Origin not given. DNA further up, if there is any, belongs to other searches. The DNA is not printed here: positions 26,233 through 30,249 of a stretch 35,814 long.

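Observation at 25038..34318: Five-gene operon joining a WHH nuclease toxin/SUKH immunity pair to a SUKH-fused giant protein, a Zn-ribbon/DEAH/S1 helicase and a DHH-like phosphoesterase: candidate undescribed conflict/defence system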

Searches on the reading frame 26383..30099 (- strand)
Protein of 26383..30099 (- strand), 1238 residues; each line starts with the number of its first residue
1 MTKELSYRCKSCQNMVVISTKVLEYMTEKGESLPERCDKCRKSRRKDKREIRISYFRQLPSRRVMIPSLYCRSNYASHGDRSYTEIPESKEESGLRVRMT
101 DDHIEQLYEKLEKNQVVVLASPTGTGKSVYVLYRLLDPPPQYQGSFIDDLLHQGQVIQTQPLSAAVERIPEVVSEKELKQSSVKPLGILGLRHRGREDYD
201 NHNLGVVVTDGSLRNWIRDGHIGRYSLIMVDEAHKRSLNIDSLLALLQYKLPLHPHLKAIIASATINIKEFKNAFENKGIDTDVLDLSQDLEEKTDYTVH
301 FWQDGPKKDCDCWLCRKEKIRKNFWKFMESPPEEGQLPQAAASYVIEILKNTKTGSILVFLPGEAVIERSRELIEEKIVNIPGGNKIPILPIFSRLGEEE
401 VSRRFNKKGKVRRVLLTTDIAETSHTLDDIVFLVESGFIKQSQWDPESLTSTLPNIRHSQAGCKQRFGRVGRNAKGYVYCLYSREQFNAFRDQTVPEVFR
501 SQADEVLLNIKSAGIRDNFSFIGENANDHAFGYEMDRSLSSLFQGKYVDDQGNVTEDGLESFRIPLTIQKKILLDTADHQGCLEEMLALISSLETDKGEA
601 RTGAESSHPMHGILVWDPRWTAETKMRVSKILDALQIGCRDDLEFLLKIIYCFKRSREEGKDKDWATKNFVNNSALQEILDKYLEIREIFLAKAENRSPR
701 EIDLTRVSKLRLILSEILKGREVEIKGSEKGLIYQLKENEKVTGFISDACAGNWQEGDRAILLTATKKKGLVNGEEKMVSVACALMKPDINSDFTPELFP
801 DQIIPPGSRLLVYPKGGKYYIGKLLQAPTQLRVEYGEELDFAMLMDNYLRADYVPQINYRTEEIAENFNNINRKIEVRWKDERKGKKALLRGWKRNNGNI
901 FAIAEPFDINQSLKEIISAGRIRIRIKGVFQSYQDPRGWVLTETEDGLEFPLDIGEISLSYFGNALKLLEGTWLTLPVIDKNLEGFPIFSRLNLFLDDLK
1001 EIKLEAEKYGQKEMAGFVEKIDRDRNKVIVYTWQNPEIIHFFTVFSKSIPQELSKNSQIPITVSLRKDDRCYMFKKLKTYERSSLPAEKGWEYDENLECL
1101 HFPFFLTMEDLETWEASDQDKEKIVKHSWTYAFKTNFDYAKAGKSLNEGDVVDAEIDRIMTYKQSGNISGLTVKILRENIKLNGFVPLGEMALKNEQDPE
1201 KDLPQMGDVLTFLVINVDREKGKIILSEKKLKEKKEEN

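Call 5: search_protein_families(library=pfam, proteins=[window:26383-30099:-], max_evalue=0.1)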
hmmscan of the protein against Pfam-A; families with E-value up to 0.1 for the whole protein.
window:26383-30099:- (1238 aa): 5 families
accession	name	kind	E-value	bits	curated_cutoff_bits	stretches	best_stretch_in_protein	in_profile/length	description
PF00271.37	Helicase_C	-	6.2e-08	33.3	23.5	1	343-473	4-109/110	Helicase conserved C-terminal domain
PF00270.35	DEAD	-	2.8e-07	30.9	26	1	107-271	7-164/167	DEAD/DEAH box helicase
PF00575.29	S1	-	2.6e-05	25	22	1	1147-1227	3-72/74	S1 RNA binding domain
PF13451.12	zf_Tbcl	-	0.0029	17.9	24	1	7-48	5-47/48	Probable treble clef domain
PF20720.3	nSTAND3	-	0.026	14.7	27.2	0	103-130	6-33/155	Novel STAND NTPase 3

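Call 6: search_protein_families(library=padloc, proteins=[window:26383-30099:-], max_evalue=0.1)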
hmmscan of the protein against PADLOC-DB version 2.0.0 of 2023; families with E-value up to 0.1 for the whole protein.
window:26383-30099:- (1238 aa): 2 families
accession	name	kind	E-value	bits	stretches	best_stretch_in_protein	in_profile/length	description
PDLC01439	typeIV_DinG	-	0.0021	14.8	1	104-132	24-52/575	CAS-IV-A; associated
PDLC00938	Cas3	-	0.04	11.1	0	225-283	125-181/358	CRISPR-associated helicase Cas3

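Call 7: search_protein_families(library=ncbifam, proteins=[window:26383-30099:-], max_evalue=0.01)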
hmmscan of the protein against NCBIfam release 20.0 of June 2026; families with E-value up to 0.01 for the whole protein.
window:26383-30099:- (1238 aa): 9 families
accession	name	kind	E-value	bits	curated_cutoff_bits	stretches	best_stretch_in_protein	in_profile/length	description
TIGR01967.1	DEAH_box_HrpA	equivalog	6.3e-52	176.5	722.75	2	343-596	269-516/1284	ATP-dependent RNA helicase HrpA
NF008348.1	PRK11131.1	equivalog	6.9e-45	152.8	1400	2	346-596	272-518/1287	ATP-dependent RNA helicase HrpA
NF008662.0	PRK11664.1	equivalog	2.6e-40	138.5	1053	2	334-579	193-430/813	ATP-dependent helicase HrpB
TIGR01970.1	DEAH_box_HrpB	equivalog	6.1e-39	134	546.15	2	339-606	196-455/825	ATP-dependent helicase HrpB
NF000907.0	PRK00087.1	equivalog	1.3e-07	30.3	624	1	1137-1233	467-551/671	bifunctional 4-hydroxy-3-methylbut-2-enyl diphosphate reductase/30S ribosomal protein S1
NF004952.0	PRK06299.1-2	equivalog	1.9e-05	23.2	524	1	1128-1235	28-120/580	30S ribosomal protein S1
TIGR00717.1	rpsA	equivalog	7.7e-05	21.4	577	1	1182-1233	296-347/516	30S ribosomal protein S1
NF005208.0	PRK06676.1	equivalog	0.00017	20.7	368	1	1140-1236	10-96/391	30S ribosomal protein S1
NF005911.0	PRK07899.1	equivalog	0.00054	18.8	691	1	1150-1231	20-107/486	30S ribosomal protein S1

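Call 10: find_encoding_contigs(protein=window:26383-30099:-, flank=10000, max_places=6)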
Protein window:26383-30099:- (1238 aa): no gene with exactly this product is on record in the collection.

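Call 47: search_solved_structures(query=window:26383-30099:-, max_evalue=0.01)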
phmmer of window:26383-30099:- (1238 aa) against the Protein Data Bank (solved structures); distinct sequences matched with E-value up to 0.01: 64 (the best 60 are shown).
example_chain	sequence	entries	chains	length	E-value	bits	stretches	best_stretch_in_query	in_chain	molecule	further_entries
8cnt_A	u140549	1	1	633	1.3e-44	155.5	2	330-594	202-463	Pre-mRNA splicing factor ATP-dependent RNA helicase prp16-like protein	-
9l5s_z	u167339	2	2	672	2.8e-43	151.1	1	103-592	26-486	RNA helicase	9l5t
7dcp_x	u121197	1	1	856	7.6e-41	143.1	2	340-594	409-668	PRP2 isoform 1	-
5gm6_Y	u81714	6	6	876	8.2e-41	143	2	340-594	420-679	Pre-mRNA-splicing factor ATP-dependent RNA helicase-like protein PRP2 | PRP2 isoform 1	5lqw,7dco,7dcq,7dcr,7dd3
6i3o_A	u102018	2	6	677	1.2e-40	142.5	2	332-594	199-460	Putative pre-mRNA splicing factor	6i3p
6qic_A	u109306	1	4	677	3e-40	141.1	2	332-594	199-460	Putative pre-mRNA splicing factor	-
3kx2_B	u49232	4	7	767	5.6e-40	140.2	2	339-594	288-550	Pre-mRNA-splicing factor ATP-dependent RNA helicase PRP43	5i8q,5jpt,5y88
2xau_A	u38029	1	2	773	5.8e-40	140.2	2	339-594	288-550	PRE-MRNA-SPLICING FACTOR ATP-DEPENDENT RNA HELICASE PRP43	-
8rdy_A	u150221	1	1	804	6.7e-40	140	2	339-594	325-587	Pre-mRNA-splicing factor ATP-dependent RNA helicase PRP43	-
28zi_A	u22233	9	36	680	6.3e-39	136.7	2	339-595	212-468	ATP-dependent RNA helicase DHX8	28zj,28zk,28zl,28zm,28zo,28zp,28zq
6zm2_A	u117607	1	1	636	6.6e-39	136.7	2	329-593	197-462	Putative mRNA splicing factor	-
6fa5_A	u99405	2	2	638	6.6e-39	136.7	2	329-593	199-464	Putative mRNA splicing factor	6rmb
5lj5_Q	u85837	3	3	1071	6.7e-39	136.7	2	339-595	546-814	Pre-mRNA-splicing factor ATP-dependent RNA helicase PRP16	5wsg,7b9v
5mq0_V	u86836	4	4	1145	6.9e-39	136.6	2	338-595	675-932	Pre-mRNA-splicing factor ATP-dependent RNA helicase PRP22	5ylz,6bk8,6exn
6fa9_A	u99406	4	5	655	7e-39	136.6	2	329-593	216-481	Putative mRNA splicing factor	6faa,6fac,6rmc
5yzg_Z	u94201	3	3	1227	7.2e-39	136.6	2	332-594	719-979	Pre-mRNA-splicing factor ATP-dependent RNA helicase PRP16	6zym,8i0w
9xtt_T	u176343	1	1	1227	3.1e-38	134.5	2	332-594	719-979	Pre-mRNA-splicing factor ATP-dependent RNA helicase PRP16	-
7a5p_r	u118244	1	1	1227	4.9e-38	133.8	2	332-594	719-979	Pre-mRNA-splicing factor ATP-dependent RNA helicase PRP16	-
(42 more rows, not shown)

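Call 64: search_solved_structures(query=A3, max_evalue=0.01)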
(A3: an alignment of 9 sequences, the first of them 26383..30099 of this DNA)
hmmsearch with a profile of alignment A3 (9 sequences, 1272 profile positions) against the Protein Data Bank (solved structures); distinct sequences matched with E-value up to 0.01: 69 (the best 60 are shown).
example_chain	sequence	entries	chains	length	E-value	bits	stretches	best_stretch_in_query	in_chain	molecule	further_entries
8cnt_A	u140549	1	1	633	3.2e-78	266.7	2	342-594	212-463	Pre-mRNA splicing factor ATP-dependent RNA helicase prp16-like protein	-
6zm2_A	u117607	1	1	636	3.4e-77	263.3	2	341-593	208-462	Putative mRNA splicing factor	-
6fa5_A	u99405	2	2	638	3.5e-77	263.3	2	341-593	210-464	Putative mRNA splicing factor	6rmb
6fa9_A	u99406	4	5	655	3.6e-77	263.2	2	341-593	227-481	Putative mRNA splicing factor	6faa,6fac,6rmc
6rm8_A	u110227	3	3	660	3.7e-77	263.2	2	341-593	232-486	Putative mRNA splicing factor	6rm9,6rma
6i3o_A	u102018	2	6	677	1.2e-76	261.6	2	340-595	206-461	Putative pre-mRNA splicing factor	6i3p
5lj5_Q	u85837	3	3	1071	1.8e-76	260.9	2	341-594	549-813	Pre-mRNA-splicing factor ATP-dependent RNA helicase PRP16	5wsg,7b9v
9l5s_z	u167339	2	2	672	2.5e-76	260.5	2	331-593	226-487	RNA helicase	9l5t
6qic_A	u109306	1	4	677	8.5e-76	258.7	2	340-595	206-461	Putative pre-mRNA splicing factor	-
3kx2_B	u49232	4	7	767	3.2e-75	256.8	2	342-594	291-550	Pre-mRNA-splicing factor ATP-dependent RNA helicase PRP43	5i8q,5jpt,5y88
2xau_A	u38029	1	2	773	3.2e-75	256.8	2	342-594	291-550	PRE-MRNA-SPLICING FACTOR ATP-DEPENDENT RNA HELICASE PRP43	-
8rdy_A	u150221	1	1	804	3.8e-75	256.5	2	342-594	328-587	Pre-mRNA-splicing factor ATP-dependent RNA helicase PRP43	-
5z56_x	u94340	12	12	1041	2.9e-74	253.6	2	338-595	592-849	Putative pre-mRNA-splicing factor ATP-dependent RNA helicase DHX16 | Pre-mRNA-splicing factor ATP-dependent RNA helicase DHX16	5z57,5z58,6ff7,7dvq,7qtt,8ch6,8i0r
7dcp_x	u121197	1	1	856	1.8e-73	251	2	354-594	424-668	PRP2 isoform 1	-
5gm6_Y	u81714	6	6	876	3.9e-73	249.9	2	354-594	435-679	Pre-mRNA-splicing factor ATP-dependent RNA helicase-like protein PRP2 | PRP2 isoform 1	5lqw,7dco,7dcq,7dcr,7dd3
5yzg_Z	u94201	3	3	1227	6.1e-69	236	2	348-594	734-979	Pre-mRNA-splicing factor ATP-dependent RNA helicase PRP16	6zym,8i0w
9xtt_T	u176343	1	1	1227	9.8e-68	232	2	348-594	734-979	Pre-mRNA-splicing factor ATP-dependent RNA helicase PRP16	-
7a5p_r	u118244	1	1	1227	1.7e-67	231.2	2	348-594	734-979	Pre-mRNA-splicing factor ATP-dependent RNA helicase PRP16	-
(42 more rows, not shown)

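Call 98: search_protein_families(library=pfam, alignment_id=A3, max_evalue=0.05)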
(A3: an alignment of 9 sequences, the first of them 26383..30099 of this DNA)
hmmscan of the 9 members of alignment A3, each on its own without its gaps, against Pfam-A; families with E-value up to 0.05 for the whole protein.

A. member 1, window:26383-30099:- (1238 aa): 5 families
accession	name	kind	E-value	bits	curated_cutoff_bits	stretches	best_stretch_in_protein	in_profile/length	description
PF00271.37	Helicase_C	-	6.2e-08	33.3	23.5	1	343-473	4-109/110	Helicase conserved C-terminal domain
PF00270.35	DEAD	-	2.8e-07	30.9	26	1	107-271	7-164/167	DEAD/DEAH box helicase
PF00575.29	S1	-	2.6e-05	25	22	1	1147-1227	3-72/74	S1 RNA binding domain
PF13451.12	zf_Tbcl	-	0.0029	17.9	24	1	7-48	5-47/48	Probable treble clef domain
PF20720.3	nSTAND3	-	0.026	14.7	27.2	0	103-130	6-33/155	Novel STAND NTPase 3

B. families by the number of members that match (of 9 scanned): 19 families
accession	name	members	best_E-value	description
PF00271.37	Helicase_C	9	2.6e-10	Helicase conserved C-terminal domain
PF00270.35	DEAD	9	2.7e-09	DEAD/DEAH box helicase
PF20720.3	nSTAND3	8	0.0053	Novel STAND NTPase 3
PF13451.12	zf_Tbcl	4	0.00039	Probable treble clef domain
PF00437.27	T2SSE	3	0.0005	Type II/IV secretion system protein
PF25199.1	nSTAND_NTPase5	2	0.0054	Novel STAND NTPase 5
PF20703.3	nSTAND1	2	0.0082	Novel STAND NTPase 1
PF13555.12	AAA_29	2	0.018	P-loop containing region of AAA domain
PF00575.29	S1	1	2.6e-05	S1 RNA binding domain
PF13401.12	AAA_22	1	0.003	AAA domain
PF04851.21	ResIII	1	0.0031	Type III restriction enzyme, res subunit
PF21010.2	HA2_C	1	0.0061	Helicase associated domain (HA2), ratchet-like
PF21118.2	DosC_2nd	1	0.0075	DosC CZB-like middle domain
PF24409.1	wHTH-PRTase_assc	1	0.011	wHTH-PRTase associated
PF08239.17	SH3_3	1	0.014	Bacterial SH3 domain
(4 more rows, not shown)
